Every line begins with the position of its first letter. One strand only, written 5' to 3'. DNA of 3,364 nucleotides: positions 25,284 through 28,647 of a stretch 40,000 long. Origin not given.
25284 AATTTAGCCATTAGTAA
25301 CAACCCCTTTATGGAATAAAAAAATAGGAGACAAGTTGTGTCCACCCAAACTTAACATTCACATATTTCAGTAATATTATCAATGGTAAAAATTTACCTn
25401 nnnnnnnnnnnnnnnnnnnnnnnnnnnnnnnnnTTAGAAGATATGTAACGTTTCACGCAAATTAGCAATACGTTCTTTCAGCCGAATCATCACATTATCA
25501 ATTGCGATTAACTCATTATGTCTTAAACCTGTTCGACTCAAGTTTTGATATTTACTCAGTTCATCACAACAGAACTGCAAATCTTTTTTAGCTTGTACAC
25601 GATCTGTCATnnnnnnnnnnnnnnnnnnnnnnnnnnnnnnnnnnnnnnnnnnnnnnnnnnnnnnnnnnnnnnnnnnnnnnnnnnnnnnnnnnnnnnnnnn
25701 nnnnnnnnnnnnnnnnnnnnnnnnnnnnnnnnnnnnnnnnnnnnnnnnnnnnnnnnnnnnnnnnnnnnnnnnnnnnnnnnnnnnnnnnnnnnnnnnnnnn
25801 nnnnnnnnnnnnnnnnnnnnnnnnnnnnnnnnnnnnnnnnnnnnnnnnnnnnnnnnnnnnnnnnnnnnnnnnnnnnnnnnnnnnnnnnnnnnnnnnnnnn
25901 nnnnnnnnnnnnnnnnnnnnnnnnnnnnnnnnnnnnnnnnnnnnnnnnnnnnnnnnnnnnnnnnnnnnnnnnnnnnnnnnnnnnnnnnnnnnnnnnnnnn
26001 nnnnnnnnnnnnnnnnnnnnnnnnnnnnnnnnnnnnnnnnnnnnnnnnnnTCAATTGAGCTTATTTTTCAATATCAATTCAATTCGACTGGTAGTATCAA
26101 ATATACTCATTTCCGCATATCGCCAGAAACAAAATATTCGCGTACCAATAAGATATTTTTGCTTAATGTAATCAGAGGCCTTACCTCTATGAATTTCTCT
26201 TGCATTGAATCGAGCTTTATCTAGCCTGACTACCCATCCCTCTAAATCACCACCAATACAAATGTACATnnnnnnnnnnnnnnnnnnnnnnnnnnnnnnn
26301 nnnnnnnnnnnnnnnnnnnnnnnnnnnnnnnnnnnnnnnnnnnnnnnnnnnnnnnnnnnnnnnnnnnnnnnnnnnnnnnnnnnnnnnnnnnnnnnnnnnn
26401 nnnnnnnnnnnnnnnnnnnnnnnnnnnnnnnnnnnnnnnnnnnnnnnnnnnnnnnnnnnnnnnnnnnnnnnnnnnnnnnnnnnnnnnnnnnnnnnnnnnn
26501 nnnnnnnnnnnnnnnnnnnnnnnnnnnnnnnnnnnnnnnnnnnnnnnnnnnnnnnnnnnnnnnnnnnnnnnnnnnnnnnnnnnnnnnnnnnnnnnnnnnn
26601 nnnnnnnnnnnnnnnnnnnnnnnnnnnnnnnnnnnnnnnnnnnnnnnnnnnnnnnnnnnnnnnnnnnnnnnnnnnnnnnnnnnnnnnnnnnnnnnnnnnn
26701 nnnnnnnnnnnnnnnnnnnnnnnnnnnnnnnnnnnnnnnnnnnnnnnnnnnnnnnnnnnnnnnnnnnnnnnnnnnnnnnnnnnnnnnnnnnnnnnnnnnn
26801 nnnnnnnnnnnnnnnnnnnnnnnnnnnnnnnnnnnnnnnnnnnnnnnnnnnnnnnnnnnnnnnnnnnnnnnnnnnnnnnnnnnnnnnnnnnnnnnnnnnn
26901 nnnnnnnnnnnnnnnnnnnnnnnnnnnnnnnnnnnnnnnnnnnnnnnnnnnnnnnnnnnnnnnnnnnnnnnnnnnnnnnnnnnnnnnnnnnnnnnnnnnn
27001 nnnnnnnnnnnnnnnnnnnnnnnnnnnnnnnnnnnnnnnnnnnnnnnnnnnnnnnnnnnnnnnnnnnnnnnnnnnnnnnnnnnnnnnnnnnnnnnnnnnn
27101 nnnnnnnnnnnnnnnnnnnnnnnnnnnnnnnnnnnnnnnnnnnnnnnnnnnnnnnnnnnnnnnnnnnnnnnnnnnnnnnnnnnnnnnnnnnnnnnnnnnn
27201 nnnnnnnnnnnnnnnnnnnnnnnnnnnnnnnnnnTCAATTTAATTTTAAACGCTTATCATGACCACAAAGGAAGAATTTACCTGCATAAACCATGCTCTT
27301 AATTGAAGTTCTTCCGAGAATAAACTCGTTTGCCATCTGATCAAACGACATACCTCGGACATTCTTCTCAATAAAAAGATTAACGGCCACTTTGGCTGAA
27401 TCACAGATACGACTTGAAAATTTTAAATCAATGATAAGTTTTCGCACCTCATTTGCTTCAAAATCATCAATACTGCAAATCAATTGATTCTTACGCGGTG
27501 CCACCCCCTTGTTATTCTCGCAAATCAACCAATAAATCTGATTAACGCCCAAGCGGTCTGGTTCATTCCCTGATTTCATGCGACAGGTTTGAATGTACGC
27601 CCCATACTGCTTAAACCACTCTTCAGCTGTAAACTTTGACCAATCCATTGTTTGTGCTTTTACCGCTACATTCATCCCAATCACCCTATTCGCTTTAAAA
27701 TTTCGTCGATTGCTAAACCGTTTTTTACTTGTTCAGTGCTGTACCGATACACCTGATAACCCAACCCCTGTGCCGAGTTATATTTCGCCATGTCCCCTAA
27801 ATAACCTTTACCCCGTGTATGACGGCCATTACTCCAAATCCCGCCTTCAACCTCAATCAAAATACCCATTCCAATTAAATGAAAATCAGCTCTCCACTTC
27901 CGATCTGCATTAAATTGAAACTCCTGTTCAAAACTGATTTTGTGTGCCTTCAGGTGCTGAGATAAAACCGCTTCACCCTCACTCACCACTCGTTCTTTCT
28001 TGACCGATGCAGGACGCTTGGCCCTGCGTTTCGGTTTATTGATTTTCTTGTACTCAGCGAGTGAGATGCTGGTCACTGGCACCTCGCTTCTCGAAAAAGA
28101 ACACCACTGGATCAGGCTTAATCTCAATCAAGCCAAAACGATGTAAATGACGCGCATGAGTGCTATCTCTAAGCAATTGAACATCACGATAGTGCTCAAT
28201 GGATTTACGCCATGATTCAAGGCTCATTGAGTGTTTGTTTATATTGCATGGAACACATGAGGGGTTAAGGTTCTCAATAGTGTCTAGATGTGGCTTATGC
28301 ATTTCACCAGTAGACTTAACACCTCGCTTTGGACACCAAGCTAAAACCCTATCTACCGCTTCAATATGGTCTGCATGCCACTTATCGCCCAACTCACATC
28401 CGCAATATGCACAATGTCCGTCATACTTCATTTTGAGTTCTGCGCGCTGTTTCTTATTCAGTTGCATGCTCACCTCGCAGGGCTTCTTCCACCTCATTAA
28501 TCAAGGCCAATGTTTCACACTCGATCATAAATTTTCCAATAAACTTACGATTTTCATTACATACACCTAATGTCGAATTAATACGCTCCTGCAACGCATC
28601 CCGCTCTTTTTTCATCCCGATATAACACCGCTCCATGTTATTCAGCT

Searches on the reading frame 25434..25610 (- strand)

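Call 11: search_protein_families(library=phrogs, proteins=[window:25434-25610:-], max_evalue=0.01)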
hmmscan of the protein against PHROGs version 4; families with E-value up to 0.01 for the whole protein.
window:25434-25610:- (58 aa): 1 family
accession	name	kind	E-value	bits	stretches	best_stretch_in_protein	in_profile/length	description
phrog_3194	-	unknown function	6.2e-23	81.4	1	2-56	1-55/57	-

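Call 12: search_protein_families(library=pfam, proteins=[window:25434-25610:-], max_evalue=0.01)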
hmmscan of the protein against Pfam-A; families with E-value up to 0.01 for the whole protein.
window:25434-25610:- (58 aa): 0 families

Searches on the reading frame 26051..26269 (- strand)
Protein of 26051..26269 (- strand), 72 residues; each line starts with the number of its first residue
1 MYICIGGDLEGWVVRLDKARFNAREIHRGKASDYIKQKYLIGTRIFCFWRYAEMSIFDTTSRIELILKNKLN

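Call 11: search_protein_families(library=phrogs, proteins=[window:26051-26269:-], max_evalue=0.01)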
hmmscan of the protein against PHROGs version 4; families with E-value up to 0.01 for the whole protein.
window:26051-26269:- (72 aa): 1 family
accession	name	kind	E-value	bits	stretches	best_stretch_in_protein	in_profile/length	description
phrog_1523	-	unknown function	1.1e-12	49.1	1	1-70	1-70/72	-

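Call 12: search_protein_families(library=pfam, proteins=[window:26051-26269:-], max_evalue=0.01)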
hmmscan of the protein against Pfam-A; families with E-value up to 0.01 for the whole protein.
window:26051-26269:- (72 aa): 0 families

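Call 58: find_encoding_contigs(protein=window:26051-26269:-, flank=3000, max_places=6)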
Protein window:26051-26269:- (72 aa): 24 contigs read that carry it; 6 places shown.
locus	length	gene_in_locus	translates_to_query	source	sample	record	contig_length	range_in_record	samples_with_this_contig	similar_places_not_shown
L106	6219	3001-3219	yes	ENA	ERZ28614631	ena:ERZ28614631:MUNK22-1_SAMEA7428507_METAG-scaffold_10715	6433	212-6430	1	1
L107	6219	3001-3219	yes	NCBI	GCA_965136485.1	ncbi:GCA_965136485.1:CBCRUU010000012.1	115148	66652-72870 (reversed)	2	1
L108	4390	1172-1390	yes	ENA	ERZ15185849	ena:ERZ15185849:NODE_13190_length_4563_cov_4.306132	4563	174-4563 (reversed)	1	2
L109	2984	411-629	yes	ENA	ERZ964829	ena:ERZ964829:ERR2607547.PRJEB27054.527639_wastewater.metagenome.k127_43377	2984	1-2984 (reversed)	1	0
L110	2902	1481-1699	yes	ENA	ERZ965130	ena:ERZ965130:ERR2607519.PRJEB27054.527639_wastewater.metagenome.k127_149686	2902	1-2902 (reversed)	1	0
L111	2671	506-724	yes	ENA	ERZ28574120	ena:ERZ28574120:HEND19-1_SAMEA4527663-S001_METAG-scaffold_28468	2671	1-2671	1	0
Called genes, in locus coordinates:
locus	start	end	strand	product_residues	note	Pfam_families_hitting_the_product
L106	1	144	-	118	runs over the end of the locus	?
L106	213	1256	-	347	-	PF00154:RecA_N, PF08423:Rad51, PF06745:ATPase (weak), PF27531:MT3502_N (weak), PF21096:RecA_C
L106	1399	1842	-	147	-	PF01479:S4, PF28601:HSP15_C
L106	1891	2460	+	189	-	-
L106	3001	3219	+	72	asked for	-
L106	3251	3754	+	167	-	PF00959:Phage_lysozyme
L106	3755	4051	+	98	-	PF20137:BubE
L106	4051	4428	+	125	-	-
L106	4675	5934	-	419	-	PF02308:MgtC, PF13194:DUF4010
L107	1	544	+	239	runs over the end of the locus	-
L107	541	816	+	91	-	-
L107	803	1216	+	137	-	-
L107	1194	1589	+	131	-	-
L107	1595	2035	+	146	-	-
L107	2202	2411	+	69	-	-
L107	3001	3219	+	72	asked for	-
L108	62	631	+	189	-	-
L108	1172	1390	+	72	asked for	-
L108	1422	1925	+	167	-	PF00959:Phage_lysozyme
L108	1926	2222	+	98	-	PF20137:BubE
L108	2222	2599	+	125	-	-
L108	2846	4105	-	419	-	PF02308:MgtC, PF13194:DUF4010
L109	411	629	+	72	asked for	-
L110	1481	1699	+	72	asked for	-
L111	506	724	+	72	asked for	-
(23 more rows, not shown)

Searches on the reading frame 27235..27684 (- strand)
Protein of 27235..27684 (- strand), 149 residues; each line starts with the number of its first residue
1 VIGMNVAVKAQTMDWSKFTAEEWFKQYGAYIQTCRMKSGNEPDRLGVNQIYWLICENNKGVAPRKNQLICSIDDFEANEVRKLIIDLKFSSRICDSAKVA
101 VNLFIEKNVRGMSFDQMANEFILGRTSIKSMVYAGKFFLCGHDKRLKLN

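Call 11: search_protein_families(library=phrogs, proteins=[window:27235-27684:-], max_evalue=0.01)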
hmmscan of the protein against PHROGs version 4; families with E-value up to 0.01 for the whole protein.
window:27235-27684:- (149 aa): 1 family
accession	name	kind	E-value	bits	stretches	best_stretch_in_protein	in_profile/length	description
phrog_79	-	transcription regulation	1.9e-20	74.2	1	4-147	6-141/156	anti-termination protein Q-like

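Call 12: search_protein_families(library=pfam, proteins=[window:27235-27684:-], max_evalue=0.01)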
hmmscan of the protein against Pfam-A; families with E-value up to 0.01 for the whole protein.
window:27235-27684:- (149 aa): 0 families

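Call 48: search_solved_structures(query=window:27235-27684:-, max_evalue=1)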
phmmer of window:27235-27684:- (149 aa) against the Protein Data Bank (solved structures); distinct sequences matched with E-value up to 1: 0.

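Call 49: search_protein_families(library=ncbifam, proteins=[window:27235-27684:-], max_evalue=1)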
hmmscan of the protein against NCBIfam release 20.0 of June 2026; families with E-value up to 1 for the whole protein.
window:27235-27684:- (149 aa): 1 family
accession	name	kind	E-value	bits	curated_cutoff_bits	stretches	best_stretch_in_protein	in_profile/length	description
TIGR02943.1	Sig70_famx1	hypoth_equivalog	0.1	12.4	162.2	1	16-80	86-150/188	RNA polymerase sigma-70 factor, TIGR02943 family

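Call 72: search_dna_similar(query=window:27235-27684:-, collection=phages, mode=protein, max_rows=15)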
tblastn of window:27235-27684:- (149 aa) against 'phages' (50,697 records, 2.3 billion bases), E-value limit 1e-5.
Records with a match: 15; places in all: 15; records where one place covers at least 80% of the query: 9.
Best place of each record, by identity: <60% 15.
By first word of the organism name: Acinetobacter 15.
By host as written in the record: - 6; Acinetobacter baumannii 5; Acinetobacter baumannii 703 2; Acinetobacter baumannii 1971 1; Actinebacter nosocomialis 1.
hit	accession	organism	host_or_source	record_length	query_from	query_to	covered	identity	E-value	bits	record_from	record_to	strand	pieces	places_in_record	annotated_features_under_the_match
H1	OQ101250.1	Acinetobacter phage Acba_1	Acinetobacter baumannii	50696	3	149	99%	39.5%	5e-28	113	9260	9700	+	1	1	hypothetical protein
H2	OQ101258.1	Acinetobacter phage Acba_16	Acinetobacter baumannii 703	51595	3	149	99%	39.5%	5e-28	113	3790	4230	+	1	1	hypothetical protein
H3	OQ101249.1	Acinetobacter phage Acba_4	Acinetobacter baumannii 1971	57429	3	149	99%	39.5%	5e-28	113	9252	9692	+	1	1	hypothetical protein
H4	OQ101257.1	Acinetobacter phage Acba_15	Acinetobacter baumannii 703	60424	3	149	99%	39.5%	5e-28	113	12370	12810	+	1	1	hypothetical protein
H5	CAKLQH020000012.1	Acinetobacter phage MD-2021a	not known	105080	4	149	98%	38.4%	2e-28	114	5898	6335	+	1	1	Uncharacterised protein (x2)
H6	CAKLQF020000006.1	Acinetobacter phage MD-2021a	not known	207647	4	149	98%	38.4%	2e-28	114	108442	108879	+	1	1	Uncharacterised protein (x2)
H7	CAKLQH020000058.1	Acinetobacter phage MD-2021a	not known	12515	2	141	94%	26.8%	3e-8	57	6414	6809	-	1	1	Phage antitermination protein Q | Protein of uncharacterised function (DUF1064)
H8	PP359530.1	Acinetobacter phage vB_AbaSI_1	Acinetobacter baumannii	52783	2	141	94%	26.8%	3e-8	57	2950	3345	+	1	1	antiterminator Q family protein | hypothetical protein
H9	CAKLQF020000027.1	Acinetobacter phage MD-2021a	not known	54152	2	141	94%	26.8%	4e-8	57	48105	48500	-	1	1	Phage antitermination protein Q | Protein of uncharacterised function (DUF1064)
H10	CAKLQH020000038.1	Acinetobacter phage MD-2021a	not known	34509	3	117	77%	30.4%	1e-6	52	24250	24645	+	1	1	Uncharacterised protein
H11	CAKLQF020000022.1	Acinetobacter phage MD-2021a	not known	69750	3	117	77%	30.4%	1e-6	52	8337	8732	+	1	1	Uncharacterised protein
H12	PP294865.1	Acinetobacter phage vB_AbaS_Gln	Acinetobacter baumannii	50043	2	92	61%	30.8%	7e-8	56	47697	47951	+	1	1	antiterminator Q protein | endodeoxyribonuclease I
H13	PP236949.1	Acinetobacter phage vB_AbaS_SA1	Acinetobacter baumannii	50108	2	92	61%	30.8%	7e-8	56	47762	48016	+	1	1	antiterminator Q protein | endodeoxyribonuclease I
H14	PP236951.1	Acinetobacter phage vB_AbaS_Eva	Acinetobacter baumannii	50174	2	92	61%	30.8%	7e-8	56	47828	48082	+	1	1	hypothetical protein | DUF1064 domain-containing protein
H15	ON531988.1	Acinetobacter phage TCUAN1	Actinebacter nosocomialis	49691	4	95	62%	29.5%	3e-6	51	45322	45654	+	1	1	hypothetical protein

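Call 73: get_annotated_region(hit=H1, flank=3000)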
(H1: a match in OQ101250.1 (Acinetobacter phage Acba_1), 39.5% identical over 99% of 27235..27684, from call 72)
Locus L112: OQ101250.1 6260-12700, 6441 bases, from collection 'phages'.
description: Acinetobacter phage Acba_1, partial genome.
organism: Acinetobacter phage Acba_1 (NCBI taxid 3024174)
taxonomy: Viruses; Duplodnaviria; Heunggongvirae; Uroviricota; Caudoviricetes; Vieuvirus
host: Acinetobacter baumannii; source: city ditch water; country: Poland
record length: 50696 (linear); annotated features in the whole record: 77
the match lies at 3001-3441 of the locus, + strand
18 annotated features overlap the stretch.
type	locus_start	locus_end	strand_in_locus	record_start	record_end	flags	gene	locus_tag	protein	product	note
CDS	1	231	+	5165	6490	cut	-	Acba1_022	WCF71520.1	replicative DNA helicase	Derived using Geneious Prime 2022.1.1 'Annotate from Database' based on nucleotide similarity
CDS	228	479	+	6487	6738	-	-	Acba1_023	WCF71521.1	DnaB-like helicase protein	Derived using Geneious Prime 2022.1.1 'Annotate from Database' based on nucleotide similarity; ORF25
CDS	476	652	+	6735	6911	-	-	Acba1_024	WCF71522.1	hypothetical protein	-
CDS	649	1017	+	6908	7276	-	-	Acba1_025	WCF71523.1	hypothetical protein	-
CDS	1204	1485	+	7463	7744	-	-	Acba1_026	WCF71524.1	hypothetical protein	-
CDS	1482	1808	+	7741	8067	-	-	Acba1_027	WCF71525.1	hypothetical protein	-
CDS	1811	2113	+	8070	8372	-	-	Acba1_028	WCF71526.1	hypothetical protein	-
CDS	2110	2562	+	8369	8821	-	-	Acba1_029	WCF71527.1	holliday junction resolvase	Derived using Geneious Prime 2022.1.1 'Annotate from Database' based on nucleotide similarity; ORF32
CDS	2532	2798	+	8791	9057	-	-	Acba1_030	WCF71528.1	hypothetical protein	-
CDS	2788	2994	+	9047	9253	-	-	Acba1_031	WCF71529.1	hypothetical protein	-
CDS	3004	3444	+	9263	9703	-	-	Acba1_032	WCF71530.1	hypothetical protein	-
CDS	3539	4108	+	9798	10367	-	-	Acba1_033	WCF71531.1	hypothetical protein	-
CDS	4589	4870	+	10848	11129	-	-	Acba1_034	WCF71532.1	DUF968 domain-containing protein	Derived using Geneious Prime 2022.1.1 'Annotate from Database' based on nucleotide similarity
CDS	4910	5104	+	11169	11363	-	-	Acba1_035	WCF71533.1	hypothetical protein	-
CDS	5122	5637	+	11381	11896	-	-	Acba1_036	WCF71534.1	hypothetical protein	-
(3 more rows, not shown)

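Call 74: get_annotated_region(hit=H8, flank=3000)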
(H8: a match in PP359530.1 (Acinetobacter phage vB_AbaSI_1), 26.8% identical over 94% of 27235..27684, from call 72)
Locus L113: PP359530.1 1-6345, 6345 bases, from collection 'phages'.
description: Acinetobacter phage vB_AbaSI_1, complete genome.
organism: Acinetobacter phage vB_AbaSI_1 (NCBI taxid 3145143)
taxonomy: Viruses
host: Acinetobacter baumannii; source: -; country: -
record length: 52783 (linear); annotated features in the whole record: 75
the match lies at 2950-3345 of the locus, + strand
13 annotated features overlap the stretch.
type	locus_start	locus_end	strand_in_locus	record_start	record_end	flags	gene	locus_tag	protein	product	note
CDS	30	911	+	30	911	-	-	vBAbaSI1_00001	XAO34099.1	replication protein O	-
CDS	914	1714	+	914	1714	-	-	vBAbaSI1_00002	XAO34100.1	hypothetical protein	-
CDS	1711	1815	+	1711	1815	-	-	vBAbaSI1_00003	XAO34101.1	replication protein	-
CDS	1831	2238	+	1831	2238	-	-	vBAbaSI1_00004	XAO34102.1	HNH endonuclease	-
CDS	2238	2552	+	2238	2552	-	-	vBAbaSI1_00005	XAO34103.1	hypothetical protein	-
CDS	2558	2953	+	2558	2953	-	-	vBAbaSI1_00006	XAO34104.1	hypothetical protein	-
CDS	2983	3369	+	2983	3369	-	-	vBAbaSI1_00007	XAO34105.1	antiterminator Q family protein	-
CDS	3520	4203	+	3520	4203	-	-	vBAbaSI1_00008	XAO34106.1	hypothetical protein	-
CDS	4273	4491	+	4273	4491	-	-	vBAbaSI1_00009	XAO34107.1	hypothetical protein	-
CDS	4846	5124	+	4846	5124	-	-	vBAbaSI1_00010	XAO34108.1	hypothetical protein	-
CDS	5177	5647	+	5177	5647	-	-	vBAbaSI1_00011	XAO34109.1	hypothetical protein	-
CDS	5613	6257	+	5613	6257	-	-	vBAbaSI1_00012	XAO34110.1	putative metallopeptidase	-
CDS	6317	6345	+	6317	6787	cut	-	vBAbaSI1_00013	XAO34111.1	hypothetical protein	-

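Call 75: get_annotated_region(hit=H12, flank=2500)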
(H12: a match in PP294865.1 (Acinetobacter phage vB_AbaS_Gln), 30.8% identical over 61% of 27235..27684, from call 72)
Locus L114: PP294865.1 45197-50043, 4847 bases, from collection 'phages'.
description: Acinetobacter phage vB_AbaS_Gln, complete genome.
organism: Acinetobacter phage vB_AbaS_Gln (NCBI taxid 3120006)
taxonomy: Viruses; Duplodnaviria; Heunggongvirae; Uroviricota; Caudoviricetes; Vieuvirus
host: Acinetobacter baumannii; source: hospital sewage; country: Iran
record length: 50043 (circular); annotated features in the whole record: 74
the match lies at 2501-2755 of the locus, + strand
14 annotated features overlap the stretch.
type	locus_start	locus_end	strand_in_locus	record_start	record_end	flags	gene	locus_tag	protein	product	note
CDS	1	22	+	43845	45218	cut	-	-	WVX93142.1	replicative DNA helicase DnaB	-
CDS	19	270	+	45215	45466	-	-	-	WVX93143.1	transcriptional regulator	-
CDS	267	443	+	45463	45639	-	-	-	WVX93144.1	hypothetical protein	-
CDS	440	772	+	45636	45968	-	-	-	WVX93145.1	hypothetical protein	-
CDS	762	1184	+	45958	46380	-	-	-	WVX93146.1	hypothetical protein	-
CDS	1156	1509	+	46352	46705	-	-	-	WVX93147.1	hypothetical protein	-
CDS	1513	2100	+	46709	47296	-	-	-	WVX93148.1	hypothetical protein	-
CDS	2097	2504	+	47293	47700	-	-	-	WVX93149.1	endodeoxyribonuclease I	-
CDS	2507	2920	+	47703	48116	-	-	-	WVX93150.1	antiterminator Q protein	-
CDS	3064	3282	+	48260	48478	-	-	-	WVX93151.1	hypothetical protein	-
CDS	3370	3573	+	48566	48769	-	-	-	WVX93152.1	hypothetical protein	-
CDS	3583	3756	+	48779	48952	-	-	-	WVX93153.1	hypothetical protein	-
CDS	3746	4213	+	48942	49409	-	-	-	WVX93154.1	putative endonuclease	-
CDS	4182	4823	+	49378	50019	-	-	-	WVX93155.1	putative metallopeptidase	-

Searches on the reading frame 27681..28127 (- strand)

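Call 11: search_protein_families(library=phrogs, proteins=[window:27681-28127:-], max_evalue=0.01)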
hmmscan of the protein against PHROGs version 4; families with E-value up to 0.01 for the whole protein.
window:27681-28127:- (148 aa): 5 families
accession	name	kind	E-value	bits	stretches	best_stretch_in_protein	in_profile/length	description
phrog_503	-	unknown function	3.2e-48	164.1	1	22-146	2-129/144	-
phrog_12476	-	unknown function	4.7e-21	75.5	1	78-147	2-71/85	-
phrog_4538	-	unknown function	8.4e-05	22.6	1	49-95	231-277/447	-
phrog_559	-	DNA, RNA and nucleotide metabolism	0.00057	19.8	1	48-106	306-367/607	HNH endonuclease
phrog_9084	-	DNA, RNA and nucleotide metabolism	0.0021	19.2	1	42-95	54-110/187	homing endonuclease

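Call 12: search_protein_families(library=pfam, proteins=[window:27681-28127:-], max_evalue=0.01)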
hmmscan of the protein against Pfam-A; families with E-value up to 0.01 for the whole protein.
window:27681-28127:- (148 aa): 1 family
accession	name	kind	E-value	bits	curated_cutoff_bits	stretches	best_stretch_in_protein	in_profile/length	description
PF04480.18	DUF559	-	0.0093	16.3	20.6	0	46-146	12-107/109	Protein of unknown function (DUF559)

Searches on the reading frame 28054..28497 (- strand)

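Call 11: search_protein_families(library=phrogs, proteins=[window:28054-28497:-], max_evalue=0.01)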
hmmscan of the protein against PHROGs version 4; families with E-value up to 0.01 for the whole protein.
window:28054-28497:- (147 aa): 7 families
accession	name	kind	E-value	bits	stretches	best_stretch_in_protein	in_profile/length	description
phrog_2118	-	DNA, RNA and nucleotide metabolism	2.5e-53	182.6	1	10-144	160-276/301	HNH endonuclease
phrog_1035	-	DNA, RNA and nucleotide metabolism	5e-10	40.7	1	3-101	137-223/271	endonuclease VII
phrog_2914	-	DNA, RNA and nucleotide metabolism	1.3e-05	26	1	14-105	83-154/190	endonuclease VII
phrog_2214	-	DNA, RNA and nucleotide metabolism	0.00014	22.1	1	12-105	179-253/429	HNH endonuclease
phrog_338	-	DNA, RNA and nucleotide metabolism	0.00089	19.7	1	11-94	194-265/340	HNH endonuclease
phrog_5718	-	DNA, RNA and nucleotide metabolism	0.0012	18.9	1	9-109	112-194/394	HNH endonuclease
phrog_589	-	DNA, RNA and nucleotide metabolism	0.005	17.6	0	17-89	82-139/179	HNH endonuclease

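Call 12: search_protein_families(library=pfam, proteins=[window:28054-28497:-], max_evalue=0.01)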
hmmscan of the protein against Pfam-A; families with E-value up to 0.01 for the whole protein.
window:28054-28497:- (147 aa): 1 family
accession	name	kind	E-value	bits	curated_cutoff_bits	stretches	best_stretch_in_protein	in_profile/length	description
PF01844.29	HNH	-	0.0001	22.8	21.4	0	72-90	28-46/47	HNH endonuclease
